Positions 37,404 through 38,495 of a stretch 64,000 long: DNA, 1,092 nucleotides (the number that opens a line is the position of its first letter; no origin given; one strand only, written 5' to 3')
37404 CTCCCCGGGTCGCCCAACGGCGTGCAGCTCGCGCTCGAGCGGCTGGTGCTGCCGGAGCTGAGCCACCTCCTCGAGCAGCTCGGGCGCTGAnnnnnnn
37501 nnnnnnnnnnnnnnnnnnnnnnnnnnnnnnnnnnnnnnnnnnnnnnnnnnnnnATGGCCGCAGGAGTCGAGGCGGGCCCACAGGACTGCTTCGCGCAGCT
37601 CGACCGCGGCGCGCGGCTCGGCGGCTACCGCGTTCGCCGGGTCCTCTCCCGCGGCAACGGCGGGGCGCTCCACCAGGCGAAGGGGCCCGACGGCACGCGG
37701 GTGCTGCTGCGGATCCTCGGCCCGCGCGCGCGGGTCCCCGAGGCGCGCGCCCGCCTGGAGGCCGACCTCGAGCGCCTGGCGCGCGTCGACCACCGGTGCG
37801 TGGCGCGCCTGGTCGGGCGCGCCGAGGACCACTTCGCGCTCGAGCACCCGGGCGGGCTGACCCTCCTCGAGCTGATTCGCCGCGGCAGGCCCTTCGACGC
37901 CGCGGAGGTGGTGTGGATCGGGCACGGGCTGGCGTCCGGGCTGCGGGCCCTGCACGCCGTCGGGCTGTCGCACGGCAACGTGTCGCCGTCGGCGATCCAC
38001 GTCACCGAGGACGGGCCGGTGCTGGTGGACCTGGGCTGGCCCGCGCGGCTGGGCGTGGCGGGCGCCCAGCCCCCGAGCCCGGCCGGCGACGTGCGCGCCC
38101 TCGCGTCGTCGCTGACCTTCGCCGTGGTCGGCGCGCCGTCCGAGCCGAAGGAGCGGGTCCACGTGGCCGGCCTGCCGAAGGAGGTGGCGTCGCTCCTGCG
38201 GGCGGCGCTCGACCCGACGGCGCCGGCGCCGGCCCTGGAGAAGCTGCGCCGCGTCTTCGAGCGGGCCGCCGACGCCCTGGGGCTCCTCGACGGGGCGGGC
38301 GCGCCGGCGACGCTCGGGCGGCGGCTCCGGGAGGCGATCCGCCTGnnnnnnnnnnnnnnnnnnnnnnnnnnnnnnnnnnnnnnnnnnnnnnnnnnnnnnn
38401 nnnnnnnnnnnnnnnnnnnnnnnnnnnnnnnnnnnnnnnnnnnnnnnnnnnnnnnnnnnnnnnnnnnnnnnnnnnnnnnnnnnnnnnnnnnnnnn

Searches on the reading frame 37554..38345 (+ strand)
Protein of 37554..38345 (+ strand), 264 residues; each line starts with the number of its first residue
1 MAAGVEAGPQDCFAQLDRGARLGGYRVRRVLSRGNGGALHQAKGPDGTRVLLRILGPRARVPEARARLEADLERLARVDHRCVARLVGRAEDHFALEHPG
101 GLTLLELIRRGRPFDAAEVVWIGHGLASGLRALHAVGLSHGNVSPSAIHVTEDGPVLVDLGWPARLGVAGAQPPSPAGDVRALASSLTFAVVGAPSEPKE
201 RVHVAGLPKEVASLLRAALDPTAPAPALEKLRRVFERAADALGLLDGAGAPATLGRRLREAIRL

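Call 31: search_solved_structures(query=A3, max_evalue=1, show_alignments=2)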
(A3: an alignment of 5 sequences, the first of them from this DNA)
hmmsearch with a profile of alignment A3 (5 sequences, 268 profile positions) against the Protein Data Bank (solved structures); distinct sequences matched with E-value up to 1: 1230 (the best 60 are shown).
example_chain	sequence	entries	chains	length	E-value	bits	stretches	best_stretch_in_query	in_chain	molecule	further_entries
9ruk_A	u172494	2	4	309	2.7e-13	53.1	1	23-184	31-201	Serine/threonine-protein kinase StkP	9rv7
9ru3_A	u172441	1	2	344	3.7e-13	52.7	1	23-184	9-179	Serine/threonine-protein kinase StkP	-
9ruj_A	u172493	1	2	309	7.2e-13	51.7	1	23-182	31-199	Serine/threonine-protein kinase StkP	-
2h34_A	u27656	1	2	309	1.2e-12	51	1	7-169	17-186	Serine/threonine-protein kinase pknE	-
9gmp_A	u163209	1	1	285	6.5e-10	42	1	24-178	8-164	Uncharacterized protein (Map kinase kinase-like protein)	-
2buj_A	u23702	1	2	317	9.2e-10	41.6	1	54-197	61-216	SERINE/THREONINE-PROTEIN KINASE 16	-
9tmq_A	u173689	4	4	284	2.5e-09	40.1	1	23-221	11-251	Serine/threonine-protein kinase PknA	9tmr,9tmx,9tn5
4ow8_A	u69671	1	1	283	2.5e-09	40.1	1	23-221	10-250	Serine/threonine-protein kinase PknA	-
5xka_A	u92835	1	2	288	2.7e-09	40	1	14-229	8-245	Serine/threonine-protein kinase PknI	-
6b2q_A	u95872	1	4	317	3.7e-09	39.6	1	23-221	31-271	Serine/threonine-protein kinase PknA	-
4x3f_A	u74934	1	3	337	4.9e-09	39.2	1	23-221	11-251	Serine/threonine-protein kinase PknA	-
5m09_A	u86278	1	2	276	5.5e-09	39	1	16-228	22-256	Serine/threonine-protein kinase PknI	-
5m08_A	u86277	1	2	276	5.5e-09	39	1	16-228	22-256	Serine/threonine-protein kinase PknI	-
5m06_A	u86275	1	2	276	9.6e-09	38.2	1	16-228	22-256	Serine/threonine-protein kinase PknI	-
5m07_A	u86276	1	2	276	1.1e-08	38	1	16-228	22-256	Serine/threonine-protein kinase PknI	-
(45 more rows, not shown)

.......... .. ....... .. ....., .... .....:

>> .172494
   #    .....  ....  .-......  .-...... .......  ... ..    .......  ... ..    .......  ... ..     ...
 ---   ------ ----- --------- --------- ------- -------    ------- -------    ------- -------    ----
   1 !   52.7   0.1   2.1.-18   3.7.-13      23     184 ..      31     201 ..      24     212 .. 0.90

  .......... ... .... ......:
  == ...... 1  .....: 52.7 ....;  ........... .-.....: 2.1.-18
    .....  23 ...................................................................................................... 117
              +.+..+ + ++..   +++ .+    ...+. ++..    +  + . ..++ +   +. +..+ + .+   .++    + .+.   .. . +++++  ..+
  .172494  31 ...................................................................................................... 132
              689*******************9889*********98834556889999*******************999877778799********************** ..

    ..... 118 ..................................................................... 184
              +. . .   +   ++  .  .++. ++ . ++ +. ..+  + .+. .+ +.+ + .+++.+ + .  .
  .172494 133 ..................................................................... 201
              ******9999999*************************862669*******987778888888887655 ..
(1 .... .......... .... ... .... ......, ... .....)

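Call 33: search_protein_families(library=pfam, proteins=[window:37554-38345:+], max_evalue=10)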
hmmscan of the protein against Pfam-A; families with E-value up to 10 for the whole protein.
seq(264 aa): 1 family
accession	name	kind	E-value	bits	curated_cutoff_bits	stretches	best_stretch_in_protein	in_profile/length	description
PF00069.31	Pkinase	-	0.0087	15.9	31.7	1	26-162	2-144/263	Protein kinase domain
